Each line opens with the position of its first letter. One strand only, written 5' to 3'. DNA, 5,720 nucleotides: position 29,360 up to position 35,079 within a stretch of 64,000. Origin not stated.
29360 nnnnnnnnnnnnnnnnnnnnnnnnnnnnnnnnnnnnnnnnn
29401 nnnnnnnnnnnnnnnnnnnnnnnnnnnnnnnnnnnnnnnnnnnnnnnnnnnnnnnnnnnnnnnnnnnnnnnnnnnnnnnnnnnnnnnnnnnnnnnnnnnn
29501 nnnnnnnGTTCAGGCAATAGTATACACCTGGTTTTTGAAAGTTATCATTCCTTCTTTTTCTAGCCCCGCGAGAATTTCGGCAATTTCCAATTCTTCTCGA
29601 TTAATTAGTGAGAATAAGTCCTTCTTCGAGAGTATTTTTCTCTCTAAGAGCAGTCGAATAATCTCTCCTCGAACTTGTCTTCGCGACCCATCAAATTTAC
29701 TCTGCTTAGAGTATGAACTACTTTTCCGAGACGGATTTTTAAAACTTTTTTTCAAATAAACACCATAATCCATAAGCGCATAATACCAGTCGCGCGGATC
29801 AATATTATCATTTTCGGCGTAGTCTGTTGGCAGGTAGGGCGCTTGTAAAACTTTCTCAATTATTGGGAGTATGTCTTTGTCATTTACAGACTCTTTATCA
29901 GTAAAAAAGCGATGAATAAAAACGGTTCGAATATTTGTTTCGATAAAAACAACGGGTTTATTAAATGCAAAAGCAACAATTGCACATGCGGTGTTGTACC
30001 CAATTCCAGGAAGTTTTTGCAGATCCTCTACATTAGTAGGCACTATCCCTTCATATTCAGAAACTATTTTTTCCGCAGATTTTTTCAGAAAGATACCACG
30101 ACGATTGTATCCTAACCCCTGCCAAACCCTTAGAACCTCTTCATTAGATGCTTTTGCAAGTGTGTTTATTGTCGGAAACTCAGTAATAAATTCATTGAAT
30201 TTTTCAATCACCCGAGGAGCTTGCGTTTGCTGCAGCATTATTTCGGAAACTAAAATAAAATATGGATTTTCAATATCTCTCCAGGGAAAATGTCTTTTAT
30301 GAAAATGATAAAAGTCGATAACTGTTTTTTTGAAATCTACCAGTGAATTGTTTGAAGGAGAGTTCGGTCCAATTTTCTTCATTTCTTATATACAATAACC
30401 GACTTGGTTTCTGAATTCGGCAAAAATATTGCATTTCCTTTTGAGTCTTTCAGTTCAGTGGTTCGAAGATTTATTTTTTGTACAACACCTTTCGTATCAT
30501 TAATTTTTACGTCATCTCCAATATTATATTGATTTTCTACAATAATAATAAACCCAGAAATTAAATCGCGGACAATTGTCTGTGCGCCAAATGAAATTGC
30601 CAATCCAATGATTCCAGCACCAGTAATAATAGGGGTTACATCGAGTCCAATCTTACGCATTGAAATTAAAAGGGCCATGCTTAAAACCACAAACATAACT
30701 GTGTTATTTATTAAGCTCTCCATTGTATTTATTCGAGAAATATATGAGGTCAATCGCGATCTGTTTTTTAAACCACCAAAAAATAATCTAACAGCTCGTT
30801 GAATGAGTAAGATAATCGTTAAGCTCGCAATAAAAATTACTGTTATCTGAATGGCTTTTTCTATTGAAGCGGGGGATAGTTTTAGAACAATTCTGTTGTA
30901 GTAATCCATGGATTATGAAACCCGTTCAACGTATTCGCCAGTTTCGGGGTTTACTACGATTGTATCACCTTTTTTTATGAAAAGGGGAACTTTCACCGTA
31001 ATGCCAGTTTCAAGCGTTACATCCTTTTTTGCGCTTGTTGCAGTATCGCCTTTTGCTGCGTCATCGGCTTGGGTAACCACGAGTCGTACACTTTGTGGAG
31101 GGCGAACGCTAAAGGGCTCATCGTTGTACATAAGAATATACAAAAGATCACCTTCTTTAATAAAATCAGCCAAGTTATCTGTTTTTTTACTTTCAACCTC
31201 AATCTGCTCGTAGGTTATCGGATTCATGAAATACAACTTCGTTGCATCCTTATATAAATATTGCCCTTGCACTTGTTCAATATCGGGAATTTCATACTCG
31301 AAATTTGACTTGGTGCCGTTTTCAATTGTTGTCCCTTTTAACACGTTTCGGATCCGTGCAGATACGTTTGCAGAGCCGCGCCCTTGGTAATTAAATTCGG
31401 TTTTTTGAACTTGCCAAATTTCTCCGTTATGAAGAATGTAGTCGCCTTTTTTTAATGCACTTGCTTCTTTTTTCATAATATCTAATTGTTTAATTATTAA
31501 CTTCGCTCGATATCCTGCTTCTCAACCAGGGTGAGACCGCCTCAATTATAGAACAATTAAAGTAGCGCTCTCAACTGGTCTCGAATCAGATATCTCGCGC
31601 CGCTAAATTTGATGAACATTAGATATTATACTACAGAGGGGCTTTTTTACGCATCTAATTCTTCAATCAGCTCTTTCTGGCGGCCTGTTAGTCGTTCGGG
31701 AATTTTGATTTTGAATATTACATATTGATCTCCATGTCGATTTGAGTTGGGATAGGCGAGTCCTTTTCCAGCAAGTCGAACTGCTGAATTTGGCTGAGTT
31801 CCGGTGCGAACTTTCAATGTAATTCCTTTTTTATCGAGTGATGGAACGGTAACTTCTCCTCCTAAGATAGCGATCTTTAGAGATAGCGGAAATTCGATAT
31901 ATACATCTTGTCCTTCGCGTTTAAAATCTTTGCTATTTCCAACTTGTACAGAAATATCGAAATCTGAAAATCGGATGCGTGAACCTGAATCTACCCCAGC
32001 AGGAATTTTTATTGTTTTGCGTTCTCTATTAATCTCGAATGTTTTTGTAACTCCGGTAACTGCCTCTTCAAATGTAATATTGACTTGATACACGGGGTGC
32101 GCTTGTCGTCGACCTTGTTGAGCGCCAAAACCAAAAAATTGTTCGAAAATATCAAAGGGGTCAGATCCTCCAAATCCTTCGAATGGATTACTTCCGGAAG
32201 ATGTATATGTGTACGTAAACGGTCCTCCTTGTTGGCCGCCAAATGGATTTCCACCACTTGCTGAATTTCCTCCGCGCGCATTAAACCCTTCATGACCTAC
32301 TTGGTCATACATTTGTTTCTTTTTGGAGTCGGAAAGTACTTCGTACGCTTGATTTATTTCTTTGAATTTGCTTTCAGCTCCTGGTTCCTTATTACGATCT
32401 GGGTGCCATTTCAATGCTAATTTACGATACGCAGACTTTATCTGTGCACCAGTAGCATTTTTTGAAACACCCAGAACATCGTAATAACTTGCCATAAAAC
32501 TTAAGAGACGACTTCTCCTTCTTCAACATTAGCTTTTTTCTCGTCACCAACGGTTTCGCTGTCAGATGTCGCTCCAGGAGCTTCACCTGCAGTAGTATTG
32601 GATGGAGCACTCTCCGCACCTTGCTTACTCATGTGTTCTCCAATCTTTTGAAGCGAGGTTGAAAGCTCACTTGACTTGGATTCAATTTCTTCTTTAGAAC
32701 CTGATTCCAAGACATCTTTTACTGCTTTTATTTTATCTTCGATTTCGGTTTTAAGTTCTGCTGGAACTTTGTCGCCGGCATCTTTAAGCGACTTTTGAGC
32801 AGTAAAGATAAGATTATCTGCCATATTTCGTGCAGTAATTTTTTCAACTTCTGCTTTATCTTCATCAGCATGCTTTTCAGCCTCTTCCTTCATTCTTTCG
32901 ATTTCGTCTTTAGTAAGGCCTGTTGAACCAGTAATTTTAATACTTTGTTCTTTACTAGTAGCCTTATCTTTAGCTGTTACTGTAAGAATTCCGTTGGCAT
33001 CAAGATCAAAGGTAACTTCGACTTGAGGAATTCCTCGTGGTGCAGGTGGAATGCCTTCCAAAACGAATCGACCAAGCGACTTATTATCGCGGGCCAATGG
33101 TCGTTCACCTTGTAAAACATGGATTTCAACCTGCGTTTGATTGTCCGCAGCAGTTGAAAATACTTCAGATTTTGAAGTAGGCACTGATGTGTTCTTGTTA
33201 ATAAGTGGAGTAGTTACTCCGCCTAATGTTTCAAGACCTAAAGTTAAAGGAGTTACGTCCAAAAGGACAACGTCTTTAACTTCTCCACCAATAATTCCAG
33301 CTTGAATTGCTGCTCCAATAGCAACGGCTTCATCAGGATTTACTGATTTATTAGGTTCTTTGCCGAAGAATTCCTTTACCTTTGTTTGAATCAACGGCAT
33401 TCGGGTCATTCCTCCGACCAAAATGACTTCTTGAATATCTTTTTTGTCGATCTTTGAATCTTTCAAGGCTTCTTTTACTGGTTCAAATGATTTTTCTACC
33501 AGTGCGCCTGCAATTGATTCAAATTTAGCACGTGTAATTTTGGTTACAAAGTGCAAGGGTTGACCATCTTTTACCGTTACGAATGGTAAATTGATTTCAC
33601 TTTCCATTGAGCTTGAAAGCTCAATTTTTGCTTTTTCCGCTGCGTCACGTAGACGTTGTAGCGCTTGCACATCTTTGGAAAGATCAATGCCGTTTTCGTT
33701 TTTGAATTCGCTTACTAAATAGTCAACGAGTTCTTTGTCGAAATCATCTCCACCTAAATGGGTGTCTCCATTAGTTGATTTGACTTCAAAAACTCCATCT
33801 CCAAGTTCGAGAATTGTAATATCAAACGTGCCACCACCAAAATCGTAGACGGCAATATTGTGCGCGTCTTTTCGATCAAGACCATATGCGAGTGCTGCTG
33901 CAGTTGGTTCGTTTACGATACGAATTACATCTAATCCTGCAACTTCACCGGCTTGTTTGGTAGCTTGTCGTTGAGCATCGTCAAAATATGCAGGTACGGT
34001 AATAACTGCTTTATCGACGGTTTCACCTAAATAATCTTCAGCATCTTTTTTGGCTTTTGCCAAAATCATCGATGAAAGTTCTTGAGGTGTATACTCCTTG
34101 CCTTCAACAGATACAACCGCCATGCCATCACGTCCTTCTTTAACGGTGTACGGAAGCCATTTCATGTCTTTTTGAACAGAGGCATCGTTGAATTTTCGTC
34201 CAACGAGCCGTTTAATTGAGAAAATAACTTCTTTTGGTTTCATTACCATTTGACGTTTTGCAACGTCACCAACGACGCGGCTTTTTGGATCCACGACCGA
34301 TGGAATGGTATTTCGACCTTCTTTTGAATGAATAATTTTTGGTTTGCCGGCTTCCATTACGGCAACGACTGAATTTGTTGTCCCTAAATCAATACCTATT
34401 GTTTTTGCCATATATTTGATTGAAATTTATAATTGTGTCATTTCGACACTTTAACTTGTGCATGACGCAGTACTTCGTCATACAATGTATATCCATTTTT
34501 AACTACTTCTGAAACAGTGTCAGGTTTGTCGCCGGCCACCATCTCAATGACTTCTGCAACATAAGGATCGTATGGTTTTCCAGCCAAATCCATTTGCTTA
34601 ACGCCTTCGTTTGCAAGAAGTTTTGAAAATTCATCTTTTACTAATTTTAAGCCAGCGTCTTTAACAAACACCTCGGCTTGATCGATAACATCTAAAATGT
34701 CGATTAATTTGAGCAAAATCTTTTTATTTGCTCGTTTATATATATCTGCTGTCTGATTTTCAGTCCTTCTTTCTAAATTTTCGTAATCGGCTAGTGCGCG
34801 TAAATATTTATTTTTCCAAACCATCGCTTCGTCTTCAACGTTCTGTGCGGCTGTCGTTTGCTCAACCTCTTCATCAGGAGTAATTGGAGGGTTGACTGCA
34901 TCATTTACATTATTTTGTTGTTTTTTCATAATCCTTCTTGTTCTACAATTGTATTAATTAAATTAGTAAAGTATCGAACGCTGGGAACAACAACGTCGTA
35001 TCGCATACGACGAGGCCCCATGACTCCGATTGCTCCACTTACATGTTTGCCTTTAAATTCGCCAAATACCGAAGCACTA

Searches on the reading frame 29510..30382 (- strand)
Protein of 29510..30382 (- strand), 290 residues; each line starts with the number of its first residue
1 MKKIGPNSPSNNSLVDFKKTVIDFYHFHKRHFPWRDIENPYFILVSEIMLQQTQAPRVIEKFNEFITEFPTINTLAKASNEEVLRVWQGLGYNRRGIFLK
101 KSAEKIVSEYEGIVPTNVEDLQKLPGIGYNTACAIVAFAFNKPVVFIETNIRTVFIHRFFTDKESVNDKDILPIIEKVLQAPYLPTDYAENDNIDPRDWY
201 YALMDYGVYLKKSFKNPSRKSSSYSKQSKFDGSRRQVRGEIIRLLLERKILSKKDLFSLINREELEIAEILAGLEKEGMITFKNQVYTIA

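Call 27: search_protein_families(library=pfam, proteins=[window:29510-30382:-], max_evalue=0.001)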
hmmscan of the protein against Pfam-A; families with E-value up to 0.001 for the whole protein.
window:29510-30382:- (290 aa): 2 families
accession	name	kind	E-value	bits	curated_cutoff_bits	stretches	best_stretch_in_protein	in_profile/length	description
PF00730.31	HhH-GPD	-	9.3e-14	52.1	26.2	1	45-164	1-92/108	HhH-GPD superfamily base excision DNA repair protein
PF00633.29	HHH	-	1.8e-05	24.8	24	1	109-137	1-29/30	Helix-hairpin-helix motif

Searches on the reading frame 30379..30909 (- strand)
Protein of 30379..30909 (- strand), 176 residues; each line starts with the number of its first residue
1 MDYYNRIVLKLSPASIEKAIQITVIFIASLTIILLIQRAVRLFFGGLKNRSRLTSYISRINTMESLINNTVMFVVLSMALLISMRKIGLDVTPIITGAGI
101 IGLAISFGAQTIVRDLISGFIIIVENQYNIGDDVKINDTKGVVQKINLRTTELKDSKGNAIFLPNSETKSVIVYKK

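Call 55: search_protein_families(library=pfam, proteins=[window:30379-30909:-], max_evalue=0.001)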
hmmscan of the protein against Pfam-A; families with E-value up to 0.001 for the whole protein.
window:30379-30909:- (176 aa): 2 families
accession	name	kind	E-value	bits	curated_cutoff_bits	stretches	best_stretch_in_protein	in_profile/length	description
PF00924.24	MS_channel_2nd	-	1e-16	61.2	20.2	1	111-168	1-58/68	Mechanosensitive ion channel, beta-domain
PF21088.3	MS_channel_1st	-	1.9e-06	28.2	23.1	1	72-110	4-42/42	Mechanosensitive ion channel, transmembrane helices 2/3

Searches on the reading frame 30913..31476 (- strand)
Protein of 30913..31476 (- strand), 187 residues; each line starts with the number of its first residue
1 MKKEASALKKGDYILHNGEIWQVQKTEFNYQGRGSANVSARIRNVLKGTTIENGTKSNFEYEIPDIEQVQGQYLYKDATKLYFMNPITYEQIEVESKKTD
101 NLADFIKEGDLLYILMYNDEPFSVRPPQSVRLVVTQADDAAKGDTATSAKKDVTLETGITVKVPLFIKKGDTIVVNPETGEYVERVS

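Call 55: search_protein_families(library=pfam, proteins=[window:30913-31476:-], max_evalue=0.001)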
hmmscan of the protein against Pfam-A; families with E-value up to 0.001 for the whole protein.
window:30913-31476:- (187 aa): 3 families
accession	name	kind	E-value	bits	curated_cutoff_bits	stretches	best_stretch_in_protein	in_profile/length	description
PF09285.17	Elong-fact-P_C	-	4.7e-23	81.1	25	1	130-185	1-56/56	Elongation factor P, C-terminal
PF01132.26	EFP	-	3.3e-14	53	27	1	71-121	3-53/54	Elongation factor P (EF-P) OB domain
PF08207.18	EFP_N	-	1.1e-13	51.4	23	1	5-55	2-52/58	Elongation factor P (EF-P) KOW-like domain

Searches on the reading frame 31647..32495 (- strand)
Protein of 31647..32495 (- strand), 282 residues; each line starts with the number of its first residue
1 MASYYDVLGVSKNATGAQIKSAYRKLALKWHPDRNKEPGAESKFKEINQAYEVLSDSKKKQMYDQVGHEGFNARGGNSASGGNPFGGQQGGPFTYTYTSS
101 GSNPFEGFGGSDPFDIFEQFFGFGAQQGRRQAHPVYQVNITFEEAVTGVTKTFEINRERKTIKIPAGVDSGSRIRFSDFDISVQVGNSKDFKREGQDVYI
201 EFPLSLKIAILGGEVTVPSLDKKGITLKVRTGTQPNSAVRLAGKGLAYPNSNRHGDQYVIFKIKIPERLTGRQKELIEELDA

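Call 27: search_protein_families(library=pfam, proteins=[window:31647-32495:-], max_evalue=0.001)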
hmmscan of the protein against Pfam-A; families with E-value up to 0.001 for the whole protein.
window:31647-32495:- (282 aa): 2 families
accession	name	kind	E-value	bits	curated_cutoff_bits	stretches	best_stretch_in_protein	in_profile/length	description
PF01556.23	DnaJ_C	-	2.6e-31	109.2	26.6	1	136-266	3-152/152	DnaJ C terminal domain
PF00226.36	DnaJ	-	5.2e-29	100.6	27.8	1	3-64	1-63/63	DnaJ domain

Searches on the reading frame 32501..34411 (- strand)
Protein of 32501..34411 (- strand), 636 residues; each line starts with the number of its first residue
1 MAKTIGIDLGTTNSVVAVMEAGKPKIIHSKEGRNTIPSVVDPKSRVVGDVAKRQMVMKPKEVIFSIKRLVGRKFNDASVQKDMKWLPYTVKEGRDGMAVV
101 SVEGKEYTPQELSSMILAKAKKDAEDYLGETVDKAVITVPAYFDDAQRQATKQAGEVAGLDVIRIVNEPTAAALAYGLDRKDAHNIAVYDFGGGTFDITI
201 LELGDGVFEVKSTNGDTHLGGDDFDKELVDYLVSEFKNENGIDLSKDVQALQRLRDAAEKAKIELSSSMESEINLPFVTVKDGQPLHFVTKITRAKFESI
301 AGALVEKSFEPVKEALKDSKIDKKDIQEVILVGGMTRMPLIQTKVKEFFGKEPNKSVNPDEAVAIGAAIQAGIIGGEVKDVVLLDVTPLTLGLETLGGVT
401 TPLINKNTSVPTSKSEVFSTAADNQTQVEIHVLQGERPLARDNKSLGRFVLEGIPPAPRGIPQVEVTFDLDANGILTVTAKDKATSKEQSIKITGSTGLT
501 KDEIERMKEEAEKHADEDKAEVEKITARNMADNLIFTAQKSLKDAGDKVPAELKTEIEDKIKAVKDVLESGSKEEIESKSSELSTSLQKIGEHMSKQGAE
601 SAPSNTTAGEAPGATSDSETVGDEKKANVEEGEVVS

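Call 8: search_protein_families(library=pfam, proteins=[window:32501-34411:-], max_evalue=0.0001)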
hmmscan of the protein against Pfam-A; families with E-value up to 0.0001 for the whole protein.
window:32501-34411:- (636 aa): 2 families
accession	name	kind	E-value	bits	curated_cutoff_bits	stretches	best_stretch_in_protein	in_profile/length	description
PF00012.26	HSP70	-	1.3e-249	829.9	20.6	1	5-595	2-598/599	Hsp70 protein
PF06723.19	MreB_Mbl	-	5.6e-17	62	27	1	131-369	92-317/327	MreB/Mbl protein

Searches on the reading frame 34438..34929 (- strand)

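Call 55: search_protein_families(library=pfam, proteins=[window:34438-34929:-], max_evalue=0.001)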
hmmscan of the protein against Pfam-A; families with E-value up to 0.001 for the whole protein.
window:34438-34929:- (163 aa): 1 family
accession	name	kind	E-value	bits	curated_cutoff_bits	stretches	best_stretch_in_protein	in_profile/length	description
PF01025.24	GrpE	-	1.8e-30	106.2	25.8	1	22-163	14-165/165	GrpE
